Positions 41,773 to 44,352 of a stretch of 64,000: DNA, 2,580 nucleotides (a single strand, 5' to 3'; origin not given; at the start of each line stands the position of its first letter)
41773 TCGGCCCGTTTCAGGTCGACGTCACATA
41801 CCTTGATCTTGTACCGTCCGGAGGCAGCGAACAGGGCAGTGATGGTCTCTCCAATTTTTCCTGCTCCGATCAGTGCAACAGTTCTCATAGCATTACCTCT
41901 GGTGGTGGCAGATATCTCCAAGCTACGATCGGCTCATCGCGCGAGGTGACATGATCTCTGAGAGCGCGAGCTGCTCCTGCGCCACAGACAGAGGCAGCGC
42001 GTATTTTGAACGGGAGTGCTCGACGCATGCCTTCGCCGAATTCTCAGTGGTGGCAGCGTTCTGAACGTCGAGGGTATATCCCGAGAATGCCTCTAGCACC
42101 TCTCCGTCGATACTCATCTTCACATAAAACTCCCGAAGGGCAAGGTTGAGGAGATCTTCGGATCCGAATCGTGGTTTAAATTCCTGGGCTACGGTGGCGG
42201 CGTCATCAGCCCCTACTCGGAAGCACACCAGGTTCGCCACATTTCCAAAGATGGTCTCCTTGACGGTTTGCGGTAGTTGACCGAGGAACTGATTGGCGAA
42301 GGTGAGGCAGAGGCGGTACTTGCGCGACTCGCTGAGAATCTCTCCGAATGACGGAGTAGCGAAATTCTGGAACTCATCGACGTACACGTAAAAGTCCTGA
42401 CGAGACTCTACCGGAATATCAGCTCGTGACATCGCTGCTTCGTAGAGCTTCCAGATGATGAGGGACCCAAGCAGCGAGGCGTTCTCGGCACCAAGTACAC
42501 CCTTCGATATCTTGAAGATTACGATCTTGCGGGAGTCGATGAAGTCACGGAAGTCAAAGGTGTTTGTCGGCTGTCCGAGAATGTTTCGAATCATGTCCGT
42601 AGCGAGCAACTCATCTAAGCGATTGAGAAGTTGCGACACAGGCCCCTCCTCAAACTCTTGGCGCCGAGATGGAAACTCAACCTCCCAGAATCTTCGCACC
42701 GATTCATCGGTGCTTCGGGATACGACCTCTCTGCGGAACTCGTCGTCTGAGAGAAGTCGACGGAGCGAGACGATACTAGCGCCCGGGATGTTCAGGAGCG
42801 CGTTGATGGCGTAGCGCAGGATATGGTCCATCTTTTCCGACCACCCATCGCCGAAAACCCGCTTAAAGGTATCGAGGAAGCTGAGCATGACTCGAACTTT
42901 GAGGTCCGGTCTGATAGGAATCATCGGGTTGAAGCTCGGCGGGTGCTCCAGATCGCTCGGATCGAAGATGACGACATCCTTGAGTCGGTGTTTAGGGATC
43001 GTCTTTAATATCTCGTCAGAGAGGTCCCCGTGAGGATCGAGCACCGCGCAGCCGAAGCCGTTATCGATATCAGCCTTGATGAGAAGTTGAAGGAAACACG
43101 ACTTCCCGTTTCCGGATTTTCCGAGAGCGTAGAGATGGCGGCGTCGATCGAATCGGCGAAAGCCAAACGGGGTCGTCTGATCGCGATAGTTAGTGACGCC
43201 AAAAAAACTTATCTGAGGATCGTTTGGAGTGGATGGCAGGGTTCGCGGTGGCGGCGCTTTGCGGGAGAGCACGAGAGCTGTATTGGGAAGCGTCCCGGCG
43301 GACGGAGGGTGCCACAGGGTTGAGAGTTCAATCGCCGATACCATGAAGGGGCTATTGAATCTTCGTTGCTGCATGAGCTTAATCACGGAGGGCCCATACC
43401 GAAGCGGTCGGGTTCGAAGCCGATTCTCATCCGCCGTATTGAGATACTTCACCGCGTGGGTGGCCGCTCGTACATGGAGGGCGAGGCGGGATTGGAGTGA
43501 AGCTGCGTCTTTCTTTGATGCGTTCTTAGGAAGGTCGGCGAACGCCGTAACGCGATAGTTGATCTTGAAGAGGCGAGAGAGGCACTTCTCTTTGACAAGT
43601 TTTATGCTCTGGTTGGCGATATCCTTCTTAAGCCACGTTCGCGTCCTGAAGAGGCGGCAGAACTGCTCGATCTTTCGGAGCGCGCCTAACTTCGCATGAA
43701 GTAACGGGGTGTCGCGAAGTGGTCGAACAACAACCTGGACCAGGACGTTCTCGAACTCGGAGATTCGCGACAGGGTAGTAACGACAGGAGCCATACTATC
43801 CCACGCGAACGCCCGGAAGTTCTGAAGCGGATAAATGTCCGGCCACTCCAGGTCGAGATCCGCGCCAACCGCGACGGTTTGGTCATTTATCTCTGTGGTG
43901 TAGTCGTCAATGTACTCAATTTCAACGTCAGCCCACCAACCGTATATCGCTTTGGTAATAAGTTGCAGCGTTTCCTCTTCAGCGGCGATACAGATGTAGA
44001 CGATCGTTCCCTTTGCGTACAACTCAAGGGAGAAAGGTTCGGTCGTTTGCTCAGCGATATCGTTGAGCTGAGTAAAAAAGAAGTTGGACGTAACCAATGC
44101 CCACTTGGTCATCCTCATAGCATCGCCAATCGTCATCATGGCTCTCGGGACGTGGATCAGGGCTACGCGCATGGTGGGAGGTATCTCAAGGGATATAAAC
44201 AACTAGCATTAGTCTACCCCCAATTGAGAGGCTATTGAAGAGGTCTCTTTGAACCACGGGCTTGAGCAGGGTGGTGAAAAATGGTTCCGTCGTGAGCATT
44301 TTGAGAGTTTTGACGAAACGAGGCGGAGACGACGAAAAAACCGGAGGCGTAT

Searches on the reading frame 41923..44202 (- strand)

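Call 72: search_protein_families(library=pfam, proteins=[window:41923-44202:-], max_evalue=0.00001)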
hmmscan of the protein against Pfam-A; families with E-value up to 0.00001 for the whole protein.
window:41923-44202:- (759 aa): 3 families
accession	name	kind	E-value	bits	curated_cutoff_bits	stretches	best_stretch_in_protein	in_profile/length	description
PF02534.20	T4SS-DNA_transf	-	9.9e-07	28.4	20.1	0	384-667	72-373/468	Type IV secretory system Conjugative DNA transfer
PF12696.13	TraG-D_C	-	3.3e-06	27.5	22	1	605-669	3-70/126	TraM recognition site of TraD and TraG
PF01935.23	DUF87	-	3.8e-06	27.6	23.2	1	354-471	23-125/220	Helicase HerA, central domain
